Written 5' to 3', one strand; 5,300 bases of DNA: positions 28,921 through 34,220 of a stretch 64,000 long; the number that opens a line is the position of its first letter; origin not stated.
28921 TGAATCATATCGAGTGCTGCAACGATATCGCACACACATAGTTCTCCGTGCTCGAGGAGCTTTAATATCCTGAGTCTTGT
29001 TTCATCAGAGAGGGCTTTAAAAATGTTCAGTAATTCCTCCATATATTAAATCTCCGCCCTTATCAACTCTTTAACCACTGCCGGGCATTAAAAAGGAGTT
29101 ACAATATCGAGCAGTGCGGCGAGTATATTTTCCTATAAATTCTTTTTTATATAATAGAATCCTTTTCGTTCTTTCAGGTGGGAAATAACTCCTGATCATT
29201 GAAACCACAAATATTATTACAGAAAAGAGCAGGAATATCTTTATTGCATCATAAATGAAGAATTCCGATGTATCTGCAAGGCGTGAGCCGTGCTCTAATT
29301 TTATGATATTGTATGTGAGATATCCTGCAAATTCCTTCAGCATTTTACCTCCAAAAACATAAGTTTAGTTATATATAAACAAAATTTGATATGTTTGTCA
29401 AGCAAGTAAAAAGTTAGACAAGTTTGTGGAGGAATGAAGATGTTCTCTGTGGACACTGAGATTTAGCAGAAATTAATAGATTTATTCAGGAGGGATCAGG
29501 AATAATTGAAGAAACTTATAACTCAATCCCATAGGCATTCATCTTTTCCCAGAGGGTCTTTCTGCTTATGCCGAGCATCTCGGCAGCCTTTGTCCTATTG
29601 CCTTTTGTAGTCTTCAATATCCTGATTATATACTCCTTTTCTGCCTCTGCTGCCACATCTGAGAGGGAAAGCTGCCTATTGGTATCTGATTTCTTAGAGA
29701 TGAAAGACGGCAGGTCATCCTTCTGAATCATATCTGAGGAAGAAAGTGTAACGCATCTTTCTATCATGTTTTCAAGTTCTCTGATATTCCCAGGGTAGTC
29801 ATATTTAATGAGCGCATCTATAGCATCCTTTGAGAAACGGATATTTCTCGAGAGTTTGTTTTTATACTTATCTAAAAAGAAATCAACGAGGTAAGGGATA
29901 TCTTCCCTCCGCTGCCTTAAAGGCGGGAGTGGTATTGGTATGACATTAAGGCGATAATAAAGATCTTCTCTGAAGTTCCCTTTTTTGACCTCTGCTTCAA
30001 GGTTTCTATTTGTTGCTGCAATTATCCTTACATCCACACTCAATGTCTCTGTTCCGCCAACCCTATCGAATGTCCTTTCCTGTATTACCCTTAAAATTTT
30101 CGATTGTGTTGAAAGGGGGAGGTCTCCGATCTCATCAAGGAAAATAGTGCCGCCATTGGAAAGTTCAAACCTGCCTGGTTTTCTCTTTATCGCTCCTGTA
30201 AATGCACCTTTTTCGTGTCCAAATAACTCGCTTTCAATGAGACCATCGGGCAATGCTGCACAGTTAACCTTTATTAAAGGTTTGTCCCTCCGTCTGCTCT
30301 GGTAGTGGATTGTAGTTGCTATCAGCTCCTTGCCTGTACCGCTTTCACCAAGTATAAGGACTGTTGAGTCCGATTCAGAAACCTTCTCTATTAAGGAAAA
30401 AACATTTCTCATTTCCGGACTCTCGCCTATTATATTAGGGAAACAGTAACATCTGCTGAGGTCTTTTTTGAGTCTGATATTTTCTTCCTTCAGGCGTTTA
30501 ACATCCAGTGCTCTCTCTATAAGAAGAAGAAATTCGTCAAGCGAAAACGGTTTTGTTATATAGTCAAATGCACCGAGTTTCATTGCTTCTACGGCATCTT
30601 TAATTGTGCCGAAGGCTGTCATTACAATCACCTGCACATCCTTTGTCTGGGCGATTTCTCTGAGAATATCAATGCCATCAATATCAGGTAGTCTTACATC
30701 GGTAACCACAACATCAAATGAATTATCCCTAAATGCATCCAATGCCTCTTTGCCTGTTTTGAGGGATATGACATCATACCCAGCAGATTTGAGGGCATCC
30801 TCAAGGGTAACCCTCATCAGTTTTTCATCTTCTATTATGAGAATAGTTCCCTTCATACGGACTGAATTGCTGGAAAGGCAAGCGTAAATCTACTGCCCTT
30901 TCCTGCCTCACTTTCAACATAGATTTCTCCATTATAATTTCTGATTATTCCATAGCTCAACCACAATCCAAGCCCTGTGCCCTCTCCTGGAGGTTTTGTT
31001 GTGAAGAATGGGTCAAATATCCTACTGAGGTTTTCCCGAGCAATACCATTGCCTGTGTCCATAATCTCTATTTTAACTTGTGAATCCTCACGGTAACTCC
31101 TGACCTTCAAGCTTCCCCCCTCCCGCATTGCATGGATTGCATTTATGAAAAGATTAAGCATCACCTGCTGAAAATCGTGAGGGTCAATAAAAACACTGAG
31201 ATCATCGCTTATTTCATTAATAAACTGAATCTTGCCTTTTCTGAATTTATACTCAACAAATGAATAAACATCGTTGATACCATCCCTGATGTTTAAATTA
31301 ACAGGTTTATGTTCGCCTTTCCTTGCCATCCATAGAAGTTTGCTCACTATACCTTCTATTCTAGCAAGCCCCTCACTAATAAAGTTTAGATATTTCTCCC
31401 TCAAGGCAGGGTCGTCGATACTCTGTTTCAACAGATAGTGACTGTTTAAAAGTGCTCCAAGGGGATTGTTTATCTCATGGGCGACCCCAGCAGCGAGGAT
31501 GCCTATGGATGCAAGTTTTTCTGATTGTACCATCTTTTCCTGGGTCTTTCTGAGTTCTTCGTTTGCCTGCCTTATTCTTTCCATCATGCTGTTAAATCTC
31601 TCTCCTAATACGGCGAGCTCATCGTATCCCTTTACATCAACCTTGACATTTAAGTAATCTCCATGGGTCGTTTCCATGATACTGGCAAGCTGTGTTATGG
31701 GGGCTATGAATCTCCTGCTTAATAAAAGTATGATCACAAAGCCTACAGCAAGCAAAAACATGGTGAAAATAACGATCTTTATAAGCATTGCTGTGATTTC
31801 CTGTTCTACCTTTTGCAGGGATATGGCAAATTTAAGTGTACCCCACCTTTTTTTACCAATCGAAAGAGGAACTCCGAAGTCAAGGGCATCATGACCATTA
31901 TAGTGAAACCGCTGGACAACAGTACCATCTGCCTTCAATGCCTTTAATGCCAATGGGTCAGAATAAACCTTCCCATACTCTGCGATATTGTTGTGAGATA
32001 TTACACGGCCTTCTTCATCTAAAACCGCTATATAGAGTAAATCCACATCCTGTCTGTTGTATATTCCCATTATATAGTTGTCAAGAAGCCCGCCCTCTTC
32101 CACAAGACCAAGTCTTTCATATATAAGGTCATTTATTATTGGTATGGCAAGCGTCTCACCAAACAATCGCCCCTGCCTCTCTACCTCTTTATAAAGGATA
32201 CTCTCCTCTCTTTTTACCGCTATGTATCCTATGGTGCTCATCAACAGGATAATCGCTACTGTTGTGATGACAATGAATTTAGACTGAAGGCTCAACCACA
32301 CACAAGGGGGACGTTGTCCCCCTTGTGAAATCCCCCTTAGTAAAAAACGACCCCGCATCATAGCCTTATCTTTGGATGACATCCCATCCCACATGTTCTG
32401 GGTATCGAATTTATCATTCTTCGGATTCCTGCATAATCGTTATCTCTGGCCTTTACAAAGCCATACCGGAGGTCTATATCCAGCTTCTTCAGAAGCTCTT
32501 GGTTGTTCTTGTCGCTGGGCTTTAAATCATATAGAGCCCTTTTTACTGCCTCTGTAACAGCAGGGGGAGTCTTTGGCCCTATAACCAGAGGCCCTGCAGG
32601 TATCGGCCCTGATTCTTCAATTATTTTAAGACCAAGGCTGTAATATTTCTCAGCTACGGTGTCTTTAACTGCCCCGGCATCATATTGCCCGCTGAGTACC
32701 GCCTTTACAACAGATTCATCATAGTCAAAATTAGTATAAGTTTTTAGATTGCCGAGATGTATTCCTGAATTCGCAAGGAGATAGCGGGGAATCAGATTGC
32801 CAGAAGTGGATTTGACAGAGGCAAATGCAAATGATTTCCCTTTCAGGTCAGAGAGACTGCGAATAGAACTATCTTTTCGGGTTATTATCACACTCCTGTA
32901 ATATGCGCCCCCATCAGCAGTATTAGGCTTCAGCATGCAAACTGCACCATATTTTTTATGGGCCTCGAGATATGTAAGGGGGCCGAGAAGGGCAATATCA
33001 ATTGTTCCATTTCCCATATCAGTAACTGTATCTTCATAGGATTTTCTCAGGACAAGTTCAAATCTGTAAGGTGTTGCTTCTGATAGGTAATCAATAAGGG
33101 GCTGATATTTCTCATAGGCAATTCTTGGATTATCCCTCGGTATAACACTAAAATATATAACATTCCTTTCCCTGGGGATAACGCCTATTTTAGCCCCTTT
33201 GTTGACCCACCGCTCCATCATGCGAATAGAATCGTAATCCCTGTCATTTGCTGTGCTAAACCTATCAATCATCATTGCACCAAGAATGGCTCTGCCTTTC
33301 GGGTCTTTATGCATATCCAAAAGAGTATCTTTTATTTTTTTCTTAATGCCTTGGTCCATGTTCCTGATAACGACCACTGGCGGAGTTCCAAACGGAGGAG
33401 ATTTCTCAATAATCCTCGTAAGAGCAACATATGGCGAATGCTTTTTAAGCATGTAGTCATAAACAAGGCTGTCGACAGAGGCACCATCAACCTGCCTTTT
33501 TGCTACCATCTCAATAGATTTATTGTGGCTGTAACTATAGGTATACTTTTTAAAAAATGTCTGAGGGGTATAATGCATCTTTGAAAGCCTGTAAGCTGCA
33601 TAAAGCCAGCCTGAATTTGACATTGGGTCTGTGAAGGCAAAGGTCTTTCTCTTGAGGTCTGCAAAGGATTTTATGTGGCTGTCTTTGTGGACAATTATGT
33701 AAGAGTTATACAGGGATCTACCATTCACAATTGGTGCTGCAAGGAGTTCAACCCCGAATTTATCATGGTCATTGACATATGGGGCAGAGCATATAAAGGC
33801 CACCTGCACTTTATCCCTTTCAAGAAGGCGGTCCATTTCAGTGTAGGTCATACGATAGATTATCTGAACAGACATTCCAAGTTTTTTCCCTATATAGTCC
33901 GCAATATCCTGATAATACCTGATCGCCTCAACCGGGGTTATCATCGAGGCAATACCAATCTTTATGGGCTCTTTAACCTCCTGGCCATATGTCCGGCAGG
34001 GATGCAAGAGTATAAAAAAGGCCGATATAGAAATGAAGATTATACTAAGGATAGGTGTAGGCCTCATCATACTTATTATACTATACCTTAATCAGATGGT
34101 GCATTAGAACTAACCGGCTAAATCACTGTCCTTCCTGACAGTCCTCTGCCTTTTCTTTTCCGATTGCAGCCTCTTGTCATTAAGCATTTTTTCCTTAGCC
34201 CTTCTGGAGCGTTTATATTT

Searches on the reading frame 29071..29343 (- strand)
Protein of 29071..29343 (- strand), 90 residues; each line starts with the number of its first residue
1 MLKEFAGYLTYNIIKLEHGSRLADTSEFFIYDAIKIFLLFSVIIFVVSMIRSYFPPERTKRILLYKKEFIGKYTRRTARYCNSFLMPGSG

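Call 9: search_protein_families(library=pfam, proteins=[window:29071-29343:-], max_evalue=0.001)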
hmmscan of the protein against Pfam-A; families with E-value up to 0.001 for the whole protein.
window:29071-29343:- (90 aa): 1 family
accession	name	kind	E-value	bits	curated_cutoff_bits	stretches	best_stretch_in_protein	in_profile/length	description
PF03773.19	ArsP_1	-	0.00012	21.8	32.3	1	24-70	4-50/294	Predicted permease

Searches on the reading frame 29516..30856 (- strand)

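Call 9: search_protein_families(library=pfam, proteins=[window:29516-30856:-], max_evalue=0.001)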
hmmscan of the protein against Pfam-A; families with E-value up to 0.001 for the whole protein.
window:29516-30856:- (446 aa): 8 families
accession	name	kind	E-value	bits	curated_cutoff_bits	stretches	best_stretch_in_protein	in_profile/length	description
PF00158.32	Sigma54_activat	-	1.9e-74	249.4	20.2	1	142-308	1-167/168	Sigma-54 interaction domain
PF00072.30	Response_reg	-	3.9e-30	104.7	30.2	1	5-112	1-109/111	Response regulator receiver domain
PF25601.1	AAA_lid_14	-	1.2e-27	96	27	1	314-394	1-82/87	AAA+ ATPase lid domain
PF14532.12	Sigma54_activ_2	-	9.5e-19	68.4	25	1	143-313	1-138/138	Sigma-54 interaction domain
PF02954.25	HTH_8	-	5.8e-16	58.4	22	1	403-442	3-42/42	Bacterial regulatory protein, Fis family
PF07728.20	AAA_5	-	9e-08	32.7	22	1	166-286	2-125/139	AAA domain (dynein-related subfamily)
PF18024.7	HTH_50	-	5.9e-06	26.3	27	1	396-444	2-49/50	Helix-turn-helix domain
PF23198.2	PDE8A_N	-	5.5e-05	23.6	29.6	1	18-82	26-91/147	PDE8A-like, N-terminal domain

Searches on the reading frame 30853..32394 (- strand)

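Call 9: search_protein_families(library=pfam, proteins=[window:30853-32394:-], max_evalue=0.001)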
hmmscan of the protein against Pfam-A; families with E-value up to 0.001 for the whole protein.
window:30853-32394:- (513 aa): 5 families
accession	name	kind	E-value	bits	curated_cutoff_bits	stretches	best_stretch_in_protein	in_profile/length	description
PF02518.31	HATPase_c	-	8.7e-24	84.5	26.4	1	404-509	2-109/111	Histidine kinase-, DNA gyrase B-, and HSP90-like ATPase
PF17203.10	sCache_3_2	-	5.4e-10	39.9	28.4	1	100-203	36-138/140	Single cache domain 3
PF00512.31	HisKA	-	2.7e-08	34.2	26.9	1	300-360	5-64/66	His Kinase A (phospho-acceptor) domain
PF00672.30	HAMP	-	1.3e-05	25.9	25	1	224-276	1-53/53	HAMP domain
PF14501.12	HATPase_c_5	-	7.7e-05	23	22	1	404-497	2-92/102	GHKL domain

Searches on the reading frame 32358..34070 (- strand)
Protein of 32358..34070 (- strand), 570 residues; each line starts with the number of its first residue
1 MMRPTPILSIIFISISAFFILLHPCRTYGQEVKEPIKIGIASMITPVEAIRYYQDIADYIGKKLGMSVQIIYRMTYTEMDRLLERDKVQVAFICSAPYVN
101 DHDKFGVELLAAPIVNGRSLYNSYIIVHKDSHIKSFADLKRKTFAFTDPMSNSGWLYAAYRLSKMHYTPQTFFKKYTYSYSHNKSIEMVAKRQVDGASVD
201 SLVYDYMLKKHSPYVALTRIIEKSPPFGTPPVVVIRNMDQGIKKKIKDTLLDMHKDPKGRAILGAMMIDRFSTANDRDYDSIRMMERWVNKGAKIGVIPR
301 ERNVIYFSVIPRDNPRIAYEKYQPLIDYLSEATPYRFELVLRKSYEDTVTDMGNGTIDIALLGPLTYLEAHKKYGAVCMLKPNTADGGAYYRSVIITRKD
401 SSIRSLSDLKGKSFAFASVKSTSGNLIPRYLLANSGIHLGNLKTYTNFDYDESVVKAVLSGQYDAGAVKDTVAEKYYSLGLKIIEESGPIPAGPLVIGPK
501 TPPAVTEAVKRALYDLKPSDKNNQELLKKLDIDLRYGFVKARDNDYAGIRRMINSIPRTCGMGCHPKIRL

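Call 9: search_protein_families(library=pfam, proteins=[window:32358-34070:-], max_evalue=0.001)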
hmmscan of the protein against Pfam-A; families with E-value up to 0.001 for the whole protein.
window:32358-34070:- (570 aa): 5 families
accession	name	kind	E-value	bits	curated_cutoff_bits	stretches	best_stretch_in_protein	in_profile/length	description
PF12974.12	Phosphonate-bd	-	6.1e-136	451.9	27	2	307-546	1-242/242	ABC transporter, phosphonate, periplasmic substrate-binding protein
PF09084.16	NMT1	-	9.8e-10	39.1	20.5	1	393-467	75-145/216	NMT1/THI5 like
PF16868.10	NMT1_3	-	1.1e-06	28.9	27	0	371-472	79-170/289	NMT1-like family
PF13531.11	SBP_bac_11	-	1.3e-05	25.5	25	0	383-473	71-166/227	Bacterial extracellular solute-binding protein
PF12727.12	PBP_like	-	4.6e-05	23.1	27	0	395-479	73-161/193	PBP superfamily domain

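Call 31: search_solved_structures(query=window:32358-34070:-, max_evalue=0.001, show_alignments=2)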
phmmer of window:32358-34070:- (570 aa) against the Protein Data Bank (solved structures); distinct sequences matched with E-value up to 0.001: 18.
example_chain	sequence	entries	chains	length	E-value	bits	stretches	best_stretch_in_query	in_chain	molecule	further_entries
6x6b_A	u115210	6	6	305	2.1e-49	171.9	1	36-285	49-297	ArrX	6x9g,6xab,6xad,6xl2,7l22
6x8w_A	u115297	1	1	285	2.8e-48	168.2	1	36-285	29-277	ArrX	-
8ed5_A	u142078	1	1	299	1.1e-40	143.2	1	22-287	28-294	Putative periplasmic phosphite-binding-like protein (Pbl) PtxB-like protein designated Aio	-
6esv_A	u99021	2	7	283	1.2e-38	136.4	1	25-287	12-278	Putative periplasmic phosphite-binding-like protein (Pbl) PtxB-like protein designated Aio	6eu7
6esk_A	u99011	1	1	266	1.6e-37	132.7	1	34-287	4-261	Putative periplasmic phosphite-binding-like protein (Pbl) PtxB-like protein designated Aio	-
5o2j_A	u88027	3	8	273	4.5e-20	75.1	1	303-475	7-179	Probable phosphite transport system-binding protein PtxB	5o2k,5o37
5lv1_A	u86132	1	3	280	1.5e-19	73.4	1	305-552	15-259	PtxB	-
3p7i_A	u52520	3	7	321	1.2e-15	60.6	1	31-285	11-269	PhnD, subunit of alkylphosphonate ABC transporter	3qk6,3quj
3s4u_A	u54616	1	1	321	9.5e-15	57.5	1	31-285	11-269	PhnD, subunit of alkylphosphonate ABC transporter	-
3n5l_A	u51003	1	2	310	4.7e-14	55.2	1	59-288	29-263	Binding protein component of ABC phosphonate transporter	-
5jvb_A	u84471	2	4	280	7.5e-14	54.6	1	308-470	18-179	Phosphonate ABC transporter, periplasmic phosphonate-binding protein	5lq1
6ght_A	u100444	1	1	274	2.6e-13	52.8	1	306-549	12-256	Probable phosphite transport system-binding protein HtxB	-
6ghq_A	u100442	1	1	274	2.7e-13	52.7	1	306-549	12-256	Probable phosphite transport system-binding protein HtxB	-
7s6g_A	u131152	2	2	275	3.4e-13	52.4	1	308-472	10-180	Phosphonate ABC type transporter/ substrate binding component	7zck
5me4_A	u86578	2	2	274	3.6e-13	52.3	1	306-549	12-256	Probable phosphite transport system-binding protein HtxB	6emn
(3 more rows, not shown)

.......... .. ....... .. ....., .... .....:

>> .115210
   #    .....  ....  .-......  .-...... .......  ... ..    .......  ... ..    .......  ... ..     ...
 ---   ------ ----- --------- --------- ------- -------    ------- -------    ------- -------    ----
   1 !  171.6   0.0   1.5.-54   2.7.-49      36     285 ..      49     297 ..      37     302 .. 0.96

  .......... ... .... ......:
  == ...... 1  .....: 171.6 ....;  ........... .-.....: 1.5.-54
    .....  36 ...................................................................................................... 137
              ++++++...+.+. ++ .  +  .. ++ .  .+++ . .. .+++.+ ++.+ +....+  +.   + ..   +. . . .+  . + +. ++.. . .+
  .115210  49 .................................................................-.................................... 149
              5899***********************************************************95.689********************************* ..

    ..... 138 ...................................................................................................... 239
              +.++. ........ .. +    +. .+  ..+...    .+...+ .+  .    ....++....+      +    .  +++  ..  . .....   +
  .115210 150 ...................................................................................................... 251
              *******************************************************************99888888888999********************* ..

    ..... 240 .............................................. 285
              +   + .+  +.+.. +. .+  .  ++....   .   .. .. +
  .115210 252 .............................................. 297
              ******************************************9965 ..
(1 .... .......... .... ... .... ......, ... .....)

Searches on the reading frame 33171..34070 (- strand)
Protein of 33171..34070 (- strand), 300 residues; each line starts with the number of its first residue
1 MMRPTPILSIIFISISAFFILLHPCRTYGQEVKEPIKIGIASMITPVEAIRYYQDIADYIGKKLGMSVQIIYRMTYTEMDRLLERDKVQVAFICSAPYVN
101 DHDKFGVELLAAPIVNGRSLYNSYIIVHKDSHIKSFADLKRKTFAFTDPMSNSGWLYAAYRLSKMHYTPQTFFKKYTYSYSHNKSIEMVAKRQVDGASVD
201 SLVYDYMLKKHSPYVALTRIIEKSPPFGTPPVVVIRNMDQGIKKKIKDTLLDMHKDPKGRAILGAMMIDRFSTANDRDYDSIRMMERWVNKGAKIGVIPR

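Call 61: search_solved_structures(query=window:33171-34070:-, max_evalue=1e-20, show_alignments=5)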
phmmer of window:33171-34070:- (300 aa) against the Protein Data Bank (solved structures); distinct sequences matched with E-value up to 1e-20: 5.
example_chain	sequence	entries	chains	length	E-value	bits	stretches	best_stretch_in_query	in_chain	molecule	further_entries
6x6b_A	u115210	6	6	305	4.7e-50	173.8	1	36-285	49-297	ArrX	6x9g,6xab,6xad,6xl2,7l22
6x8w_A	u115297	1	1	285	6.5e-49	170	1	36-285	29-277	ArrX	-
8ed5_A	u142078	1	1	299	2.7e-41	145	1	22-287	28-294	Putative periplasmic phosphite-binding-like protein (Pbl) PtxB-like protein designated Aio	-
6esv_A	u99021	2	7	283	3.1e-39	138.3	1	25-287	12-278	Putative periplasmic phosphite-binding-like protein (Pbl) PtxB-like protein designated Aio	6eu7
6esk_A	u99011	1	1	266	4.3e-38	134.5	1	34-287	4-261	Putative periplasmic phosphite-binding-like protein (Pbl) PtxB-like protein designated Aio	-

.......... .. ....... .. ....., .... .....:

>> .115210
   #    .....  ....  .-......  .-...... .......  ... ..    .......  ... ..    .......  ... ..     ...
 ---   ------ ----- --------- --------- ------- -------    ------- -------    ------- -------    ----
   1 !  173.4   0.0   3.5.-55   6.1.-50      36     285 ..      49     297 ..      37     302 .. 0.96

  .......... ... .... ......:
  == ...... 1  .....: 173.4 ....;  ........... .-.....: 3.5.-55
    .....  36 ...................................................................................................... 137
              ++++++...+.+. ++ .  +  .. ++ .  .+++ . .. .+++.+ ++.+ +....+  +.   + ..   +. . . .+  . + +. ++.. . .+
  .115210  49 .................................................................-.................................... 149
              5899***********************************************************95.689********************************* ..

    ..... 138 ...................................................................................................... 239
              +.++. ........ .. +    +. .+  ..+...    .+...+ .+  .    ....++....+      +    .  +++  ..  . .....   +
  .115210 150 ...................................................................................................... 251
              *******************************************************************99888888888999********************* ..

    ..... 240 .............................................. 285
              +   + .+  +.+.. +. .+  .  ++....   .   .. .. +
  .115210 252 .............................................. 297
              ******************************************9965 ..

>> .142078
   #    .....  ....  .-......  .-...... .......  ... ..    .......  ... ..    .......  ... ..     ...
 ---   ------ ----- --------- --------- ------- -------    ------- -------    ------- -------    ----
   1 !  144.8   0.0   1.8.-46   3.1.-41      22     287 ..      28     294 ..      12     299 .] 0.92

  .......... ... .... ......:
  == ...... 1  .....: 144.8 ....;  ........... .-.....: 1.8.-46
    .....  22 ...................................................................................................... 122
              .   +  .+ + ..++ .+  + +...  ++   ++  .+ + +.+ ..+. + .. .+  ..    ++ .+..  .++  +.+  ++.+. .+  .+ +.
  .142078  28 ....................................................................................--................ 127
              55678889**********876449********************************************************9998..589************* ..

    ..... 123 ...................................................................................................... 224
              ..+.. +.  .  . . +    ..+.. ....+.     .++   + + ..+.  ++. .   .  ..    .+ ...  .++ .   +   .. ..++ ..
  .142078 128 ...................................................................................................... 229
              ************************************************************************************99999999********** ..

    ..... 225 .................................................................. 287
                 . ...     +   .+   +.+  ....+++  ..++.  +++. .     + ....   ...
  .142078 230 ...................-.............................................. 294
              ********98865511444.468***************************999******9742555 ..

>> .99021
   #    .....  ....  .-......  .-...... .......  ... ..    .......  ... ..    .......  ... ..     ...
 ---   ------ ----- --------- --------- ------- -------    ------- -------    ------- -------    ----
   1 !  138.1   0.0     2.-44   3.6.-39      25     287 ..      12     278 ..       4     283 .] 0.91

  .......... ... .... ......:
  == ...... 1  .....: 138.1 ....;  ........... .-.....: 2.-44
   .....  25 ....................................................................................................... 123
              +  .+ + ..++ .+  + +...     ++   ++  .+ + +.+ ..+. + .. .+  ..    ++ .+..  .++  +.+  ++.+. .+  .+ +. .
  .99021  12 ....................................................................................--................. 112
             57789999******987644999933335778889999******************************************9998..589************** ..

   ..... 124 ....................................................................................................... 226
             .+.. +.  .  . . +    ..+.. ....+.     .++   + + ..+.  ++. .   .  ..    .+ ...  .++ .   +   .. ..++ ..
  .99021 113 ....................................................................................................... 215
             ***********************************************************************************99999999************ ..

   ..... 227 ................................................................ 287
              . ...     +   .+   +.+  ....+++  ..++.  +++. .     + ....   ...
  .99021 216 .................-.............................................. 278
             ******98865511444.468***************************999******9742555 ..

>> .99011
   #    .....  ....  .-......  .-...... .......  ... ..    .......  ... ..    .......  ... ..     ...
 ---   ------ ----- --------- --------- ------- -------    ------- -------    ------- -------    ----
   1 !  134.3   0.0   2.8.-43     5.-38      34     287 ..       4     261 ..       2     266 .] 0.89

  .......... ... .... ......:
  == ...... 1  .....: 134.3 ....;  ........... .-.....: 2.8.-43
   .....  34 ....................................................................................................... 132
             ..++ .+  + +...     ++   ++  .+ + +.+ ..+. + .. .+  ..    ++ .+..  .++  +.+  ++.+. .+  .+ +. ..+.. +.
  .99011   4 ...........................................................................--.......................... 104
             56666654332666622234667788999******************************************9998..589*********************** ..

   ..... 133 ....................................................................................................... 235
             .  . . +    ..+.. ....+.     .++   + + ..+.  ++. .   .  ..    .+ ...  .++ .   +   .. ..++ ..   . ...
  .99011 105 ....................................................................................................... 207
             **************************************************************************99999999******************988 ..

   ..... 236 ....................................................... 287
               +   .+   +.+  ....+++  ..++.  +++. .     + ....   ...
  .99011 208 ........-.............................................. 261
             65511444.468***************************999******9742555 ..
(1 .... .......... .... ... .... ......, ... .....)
